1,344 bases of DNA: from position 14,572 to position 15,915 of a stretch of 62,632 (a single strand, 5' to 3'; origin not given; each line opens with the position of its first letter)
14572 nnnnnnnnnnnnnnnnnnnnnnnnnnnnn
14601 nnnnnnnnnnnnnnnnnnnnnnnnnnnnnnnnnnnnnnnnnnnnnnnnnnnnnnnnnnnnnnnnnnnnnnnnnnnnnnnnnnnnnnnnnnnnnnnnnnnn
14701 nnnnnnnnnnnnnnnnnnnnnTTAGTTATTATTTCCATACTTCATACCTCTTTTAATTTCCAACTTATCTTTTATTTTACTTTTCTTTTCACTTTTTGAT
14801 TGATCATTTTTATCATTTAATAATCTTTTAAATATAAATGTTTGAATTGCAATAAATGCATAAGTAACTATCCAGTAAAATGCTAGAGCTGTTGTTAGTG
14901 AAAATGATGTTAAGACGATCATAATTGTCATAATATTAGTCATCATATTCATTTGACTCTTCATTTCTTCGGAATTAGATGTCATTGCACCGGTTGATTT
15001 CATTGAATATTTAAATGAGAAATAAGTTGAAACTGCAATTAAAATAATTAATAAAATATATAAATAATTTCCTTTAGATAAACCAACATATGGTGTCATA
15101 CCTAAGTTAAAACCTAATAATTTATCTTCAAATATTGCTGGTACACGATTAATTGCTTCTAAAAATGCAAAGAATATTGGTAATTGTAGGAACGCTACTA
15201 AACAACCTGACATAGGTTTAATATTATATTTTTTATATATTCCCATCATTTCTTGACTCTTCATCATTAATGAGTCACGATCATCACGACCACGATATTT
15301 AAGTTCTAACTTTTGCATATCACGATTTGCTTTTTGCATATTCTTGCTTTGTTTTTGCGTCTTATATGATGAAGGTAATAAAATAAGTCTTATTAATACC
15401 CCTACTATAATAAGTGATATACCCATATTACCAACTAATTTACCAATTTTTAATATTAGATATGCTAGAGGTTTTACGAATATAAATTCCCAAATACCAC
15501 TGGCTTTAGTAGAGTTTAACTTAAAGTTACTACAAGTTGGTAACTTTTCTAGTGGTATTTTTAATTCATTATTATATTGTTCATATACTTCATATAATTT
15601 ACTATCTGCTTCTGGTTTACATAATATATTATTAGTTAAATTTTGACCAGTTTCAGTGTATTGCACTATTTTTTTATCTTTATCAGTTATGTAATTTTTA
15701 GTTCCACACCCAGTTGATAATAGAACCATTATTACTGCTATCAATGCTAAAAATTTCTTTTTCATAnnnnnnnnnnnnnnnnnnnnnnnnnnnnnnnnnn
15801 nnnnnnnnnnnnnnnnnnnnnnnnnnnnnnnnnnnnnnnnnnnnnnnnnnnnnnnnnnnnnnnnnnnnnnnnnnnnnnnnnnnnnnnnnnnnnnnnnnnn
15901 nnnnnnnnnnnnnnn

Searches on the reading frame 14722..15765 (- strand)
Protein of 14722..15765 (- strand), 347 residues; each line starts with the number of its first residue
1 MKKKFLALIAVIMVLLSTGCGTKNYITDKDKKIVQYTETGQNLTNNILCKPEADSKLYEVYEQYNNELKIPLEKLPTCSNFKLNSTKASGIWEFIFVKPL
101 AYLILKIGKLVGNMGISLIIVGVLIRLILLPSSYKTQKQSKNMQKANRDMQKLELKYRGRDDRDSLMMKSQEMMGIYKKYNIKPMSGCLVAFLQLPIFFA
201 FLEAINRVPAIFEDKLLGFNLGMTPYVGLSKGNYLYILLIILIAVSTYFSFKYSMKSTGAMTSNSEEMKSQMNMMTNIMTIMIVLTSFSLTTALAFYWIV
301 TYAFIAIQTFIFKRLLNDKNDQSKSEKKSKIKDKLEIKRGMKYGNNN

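Call 61: search_protein_families(library=pfam, proteins=[window:14722-15765:-], max_evalue=0.00001)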
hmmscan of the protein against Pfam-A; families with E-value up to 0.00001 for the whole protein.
window:14722-15765:- (347 aa): 1 family
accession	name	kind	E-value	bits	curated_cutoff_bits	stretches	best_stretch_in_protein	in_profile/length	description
PF02096.25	60KD_IMP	-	4.5e-34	118.2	35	1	114-313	1-162/163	60Kd inner membrane protein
